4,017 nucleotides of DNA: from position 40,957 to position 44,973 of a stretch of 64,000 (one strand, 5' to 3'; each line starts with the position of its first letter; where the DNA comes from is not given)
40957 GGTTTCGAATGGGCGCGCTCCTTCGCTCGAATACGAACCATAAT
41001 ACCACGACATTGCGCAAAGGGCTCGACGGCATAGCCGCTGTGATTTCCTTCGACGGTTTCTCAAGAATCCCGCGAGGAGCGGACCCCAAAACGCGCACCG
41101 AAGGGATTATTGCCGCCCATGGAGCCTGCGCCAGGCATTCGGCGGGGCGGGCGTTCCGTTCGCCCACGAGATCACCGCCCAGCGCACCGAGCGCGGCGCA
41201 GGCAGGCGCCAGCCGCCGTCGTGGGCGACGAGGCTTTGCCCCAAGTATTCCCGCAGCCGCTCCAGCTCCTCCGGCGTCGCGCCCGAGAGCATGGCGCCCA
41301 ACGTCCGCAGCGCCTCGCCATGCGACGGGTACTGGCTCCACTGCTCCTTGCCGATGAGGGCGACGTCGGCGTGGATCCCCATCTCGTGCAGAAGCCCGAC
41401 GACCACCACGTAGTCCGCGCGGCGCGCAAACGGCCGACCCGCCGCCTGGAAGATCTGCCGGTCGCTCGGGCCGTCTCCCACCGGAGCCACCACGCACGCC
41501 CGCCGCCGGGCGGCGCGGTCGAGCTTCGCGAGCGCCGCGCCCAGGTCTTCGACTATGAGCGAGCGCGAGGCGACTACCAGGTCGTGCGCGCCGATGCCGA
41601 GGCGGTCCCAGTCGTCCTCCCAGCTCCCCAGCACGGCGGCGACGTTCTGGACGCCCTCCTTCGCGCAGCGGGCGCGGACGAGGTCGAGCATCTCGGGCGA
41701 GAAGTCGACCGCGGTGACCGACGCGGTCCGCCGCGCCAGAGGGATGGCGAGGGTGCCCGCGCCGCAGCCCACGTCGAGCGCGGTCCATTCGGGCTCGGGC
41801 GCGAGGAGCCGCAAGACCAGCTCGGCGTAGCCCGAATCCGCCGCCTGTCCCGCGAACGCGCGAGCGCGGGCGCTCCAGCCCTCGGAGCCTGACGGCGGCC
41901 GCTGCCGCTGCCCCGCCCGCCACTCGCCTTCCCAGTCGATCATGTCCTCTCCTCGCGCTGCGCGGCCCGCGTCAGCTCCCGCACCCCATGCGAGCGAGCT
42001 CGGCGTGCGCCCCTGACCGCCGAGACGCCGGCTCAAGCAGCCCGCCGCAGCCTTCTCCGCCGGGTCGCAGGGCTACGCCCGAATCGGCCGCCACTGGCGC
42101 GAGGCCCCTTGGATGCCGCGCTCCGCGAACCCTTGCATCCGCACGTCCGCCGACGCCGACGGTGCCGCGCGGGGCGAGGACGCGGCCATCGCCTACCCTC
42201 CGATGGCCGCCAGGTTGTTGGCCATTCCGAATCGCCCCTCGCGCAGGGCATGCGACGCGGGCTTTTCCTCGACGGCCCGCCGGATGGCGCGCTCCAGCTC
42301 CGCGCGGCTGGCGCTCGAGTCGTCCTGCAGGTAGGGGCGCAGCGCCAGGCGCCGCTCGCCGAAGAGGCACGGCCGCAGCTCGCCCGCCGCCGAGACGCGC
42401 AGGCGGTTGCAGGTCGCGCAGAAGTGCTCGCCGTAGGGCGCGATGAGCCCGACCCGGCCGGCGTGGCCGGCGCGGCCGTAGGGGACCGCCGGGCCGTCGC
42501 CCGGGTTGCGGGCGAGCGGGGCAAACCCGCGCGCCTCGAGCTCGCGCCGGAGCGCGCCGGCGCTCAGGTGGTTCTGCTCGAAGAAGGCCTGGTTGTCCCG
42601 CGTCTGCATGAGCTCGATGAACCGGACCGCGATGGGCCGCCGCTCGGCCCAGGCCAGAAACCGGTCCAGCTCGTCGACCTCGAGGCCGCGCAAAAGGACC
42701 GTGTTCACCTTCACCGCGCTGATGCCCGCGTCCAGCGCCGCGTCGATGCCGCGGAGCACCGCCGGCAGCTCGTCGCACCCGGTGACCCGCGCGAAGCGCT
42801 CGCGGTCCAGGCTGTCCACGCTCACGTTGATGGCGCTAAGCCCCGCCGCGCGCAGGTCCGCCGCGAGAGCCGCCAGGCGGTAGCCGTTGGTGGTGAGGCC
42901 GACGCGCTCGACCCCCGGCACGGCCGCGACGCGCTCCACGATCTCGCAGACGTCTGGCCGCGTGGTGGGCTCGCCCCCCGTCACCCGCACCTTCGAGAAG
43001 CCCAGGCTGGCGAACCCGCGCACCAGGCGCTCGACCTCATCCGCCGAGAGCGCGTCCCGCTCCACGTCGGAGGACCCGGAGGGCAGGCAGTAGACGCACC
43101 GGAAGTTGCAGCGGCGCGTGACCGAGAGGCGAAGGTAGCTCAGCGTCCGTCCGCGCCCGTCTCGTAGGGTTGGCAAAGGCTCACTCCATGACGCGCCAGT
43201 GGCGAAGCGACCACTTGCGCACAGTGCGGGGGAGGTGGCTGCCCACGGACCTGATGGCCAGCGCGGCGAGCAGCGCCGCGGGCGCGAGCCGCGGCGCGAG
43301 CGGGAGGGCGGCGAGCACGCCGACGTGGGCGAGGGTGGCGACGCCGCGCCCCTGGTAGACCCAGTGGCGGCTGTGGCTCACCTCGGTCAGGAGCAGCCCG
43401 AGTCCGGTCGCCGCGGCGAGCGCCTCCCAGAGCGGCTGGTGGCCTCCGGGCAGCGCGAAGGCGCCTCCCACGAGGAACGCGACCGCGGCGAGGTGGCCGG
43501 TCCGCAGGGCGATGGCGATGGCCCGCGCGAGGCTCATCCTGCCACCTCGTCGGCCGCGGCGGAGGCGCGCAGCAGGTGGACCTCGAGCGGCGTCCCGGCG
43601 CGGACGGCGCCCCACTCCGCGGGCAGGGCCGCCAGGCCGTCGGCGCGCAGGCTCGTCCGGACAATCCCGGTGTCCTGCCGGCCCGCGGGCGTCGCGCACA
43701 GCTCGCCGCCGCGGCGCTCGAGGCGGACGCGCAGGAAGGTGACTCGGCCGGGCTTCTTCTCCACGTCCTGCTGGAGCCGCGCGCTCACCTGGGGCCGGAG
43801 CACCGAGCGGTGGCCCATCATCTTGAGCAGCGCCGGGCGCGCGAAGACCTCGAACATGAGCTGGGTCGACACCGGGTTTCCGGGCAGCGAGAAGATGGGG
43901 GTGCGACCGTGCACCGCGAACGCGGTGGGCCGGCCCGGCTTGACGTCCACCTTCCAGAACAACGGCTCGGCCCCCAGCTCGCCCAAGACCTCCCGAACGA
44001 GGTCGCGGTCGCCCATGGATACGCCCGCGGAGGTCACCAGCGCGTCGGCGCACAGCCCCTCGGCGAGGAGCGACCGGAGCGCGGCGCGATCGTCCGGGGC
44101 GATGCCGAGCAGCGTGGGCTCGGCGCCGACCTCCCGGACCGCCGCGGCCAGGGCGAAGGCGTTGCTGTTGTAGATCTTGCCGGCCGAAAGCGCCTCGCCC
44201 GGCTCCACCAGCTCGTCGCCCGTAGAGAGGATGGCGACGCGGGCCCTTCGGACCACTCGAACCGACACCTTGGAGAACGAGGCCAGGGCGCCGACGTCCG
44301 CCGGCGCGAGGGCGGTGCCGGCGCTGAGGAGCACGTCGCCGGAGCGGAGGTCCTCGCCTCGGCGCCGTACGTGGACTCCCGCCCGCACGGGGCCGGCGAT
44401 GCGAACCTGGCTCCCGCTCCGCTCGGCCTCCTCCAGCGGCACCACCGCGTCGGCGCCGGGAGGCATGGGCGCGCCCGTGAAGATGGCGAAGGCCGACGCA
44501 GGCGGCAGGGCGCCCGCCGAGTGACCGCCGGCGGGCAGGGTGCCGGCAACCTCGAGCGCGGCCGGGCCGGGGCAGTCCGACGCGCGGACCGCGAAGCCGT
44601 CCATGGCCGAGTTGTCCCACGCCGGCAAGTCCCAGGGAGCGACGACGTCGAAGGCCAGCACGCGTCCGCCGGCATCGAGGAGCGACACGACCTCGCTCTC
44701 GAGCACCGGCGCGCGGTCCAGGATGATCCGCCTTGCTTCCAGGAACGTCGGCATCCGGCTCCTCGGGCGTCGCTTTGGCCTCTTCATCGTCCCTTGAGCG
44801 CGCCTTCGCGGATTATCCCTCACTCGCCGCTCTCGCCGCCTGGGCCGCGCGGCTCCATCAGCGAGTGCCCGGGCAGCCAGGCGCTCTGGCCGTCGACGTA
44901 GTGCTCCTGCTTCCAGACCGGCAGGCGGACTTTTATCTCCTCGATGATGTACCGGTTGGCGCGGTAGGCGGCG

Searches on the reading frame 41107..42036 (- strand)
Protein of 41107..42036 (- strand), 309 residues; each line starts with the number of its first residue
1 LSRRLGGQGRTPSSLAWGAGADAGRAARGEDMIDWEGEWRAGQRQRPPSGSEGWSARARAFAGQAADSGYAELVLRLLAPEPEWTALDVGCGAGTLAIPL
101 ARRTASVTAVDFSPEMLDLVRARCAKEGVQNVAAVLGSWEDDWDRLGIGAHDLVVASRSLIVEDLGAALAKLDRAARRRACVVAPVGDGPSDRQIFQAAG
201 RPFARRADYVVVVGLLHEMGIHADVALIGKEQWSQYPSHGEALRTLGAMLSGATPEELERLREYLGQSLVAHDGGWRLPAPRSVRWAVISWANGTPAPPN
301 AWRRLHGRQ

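Call 74: search_protein_families(library=pfam, proteins=[window:41107-42036:-], max_evalue=0.0001)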
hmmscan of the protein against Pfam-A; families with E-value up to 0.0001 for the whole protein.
window:41107-42036:- (309 aa): 8 families
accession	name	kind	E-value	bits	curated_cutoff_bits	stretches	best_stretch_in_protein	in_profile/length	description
PF13649.12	Methyltransf_25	-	1.8e-14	54.6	27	1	87-176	2-93/97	Methyltransferase domain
PF13847.12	Methyltransf_31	-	2.8e-11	43.7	27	1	85-170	6-95/145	Methyltransferase domain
PF08242.18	Methyltransf_12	-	1.3e-10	42.3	30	1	87-178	1-94/98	Methyltransferase domain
PF08241.18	Methyltransf_11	-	3.1e-10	41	21.2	1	87-178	1-89/95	Methyltransferase domain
PF05175.20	MTS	-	1.5e-07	31.7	23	1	60-137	10-88/170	Methyltransferase small domain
PF13489.12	Methyltransf_23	-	7.1e-07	29.5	27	1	68-131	7-61/164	Methyltransferase domain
PF01209.24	Ubie_methyltran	-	9.3e-06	25.6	20.1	1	75-138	40-106/233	ubiE/COQ5 methyltransferase family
PF02353.26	CMAS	-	2.9e-05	24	27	1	71-141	51-123/273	Mycolic acid cyclopropane synthetase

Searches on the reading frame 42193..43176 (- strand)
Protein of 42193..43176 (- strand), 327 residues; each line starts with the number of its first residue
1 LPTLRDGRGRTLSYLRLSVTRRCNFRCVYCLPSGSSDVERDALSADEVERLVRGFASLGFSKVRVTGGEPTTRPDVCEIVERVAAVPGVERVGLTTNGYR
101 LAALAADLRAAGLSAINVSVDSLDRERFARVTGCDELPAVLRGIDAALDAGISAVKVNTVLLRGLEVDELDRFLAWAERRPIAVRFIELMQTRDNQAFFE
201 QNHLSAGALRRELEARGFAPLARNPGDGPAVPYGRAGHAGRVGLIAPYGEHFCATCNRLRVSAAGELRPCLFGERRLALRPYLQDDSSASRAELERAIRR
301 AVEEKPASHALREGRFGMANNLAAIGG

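Call 75: search_protein_families(library=pfam, proteins=[window:42193-43176:-], max_evalue=0.0001)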
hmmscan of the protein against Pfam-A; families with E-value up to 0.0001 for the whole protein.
window:42193-43176:- (327 aa): 3 families
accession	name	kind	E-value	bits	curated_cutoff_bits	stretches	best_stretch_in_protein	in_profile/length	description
PF04055.27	Radical_SAM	-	8.3e-31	107.8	29.5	1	18-176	2-165/166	Radical SAM superfamily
PF06463.18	Mob_synth_C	-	4.4e-30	104.7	37.4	1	183-310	2-127/128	Molybdenum Cofactor Synthesis C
PF13353.11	Fer4_12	-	5.4e-06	27.2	22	1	21-122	13-115/137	4Fe-4S single cluster domain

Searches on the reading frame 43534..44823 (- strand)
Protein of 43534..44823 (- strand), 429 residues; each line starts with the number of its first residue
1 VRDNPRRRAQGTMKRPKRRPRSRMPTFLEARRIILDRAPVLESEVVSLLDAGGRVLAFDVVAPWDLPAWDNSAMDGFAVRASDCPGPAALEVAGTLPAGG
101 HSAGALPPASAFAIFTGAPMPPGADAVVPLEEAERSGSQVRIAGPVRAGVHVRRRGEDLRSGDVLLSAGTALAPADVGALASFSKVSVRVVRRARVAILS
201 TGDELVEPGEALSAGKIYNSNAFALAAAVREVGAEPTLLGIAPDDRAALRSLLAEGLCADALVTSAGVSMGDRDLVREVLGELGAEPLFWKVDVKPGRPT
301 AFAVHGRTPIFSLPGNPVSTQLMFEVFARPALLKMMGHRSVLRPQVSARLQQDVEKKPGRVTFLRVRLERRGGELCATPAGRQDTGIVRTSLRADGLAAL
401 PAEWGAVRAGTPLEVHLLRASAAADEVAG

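Call 75: search_protein_families(library=pfam, proteins=[window:43534-44823:-], max_evalue=0.0001)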
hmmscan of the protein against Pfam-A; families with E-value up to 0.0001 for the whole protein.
window:43534-44823:- (429 aa): 3 families
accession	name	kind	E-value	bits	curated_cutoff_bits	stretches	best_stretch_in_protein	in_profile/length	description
PF03453.22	MoeA_N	-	1.1e-45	155.6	30.8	1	29-183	5-159/160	MoeA N-terminal region (domain I and II)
PF00994.29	MoCF_biosynth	-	1e-32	113.3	26.6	1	197-333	1-143/144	Probable molybdopterin binding domain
PF03454.20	MoeA_C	-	2.6e-14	53.6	22.1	1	348-418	2-72/72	MoeA C-terminal region (domain IV)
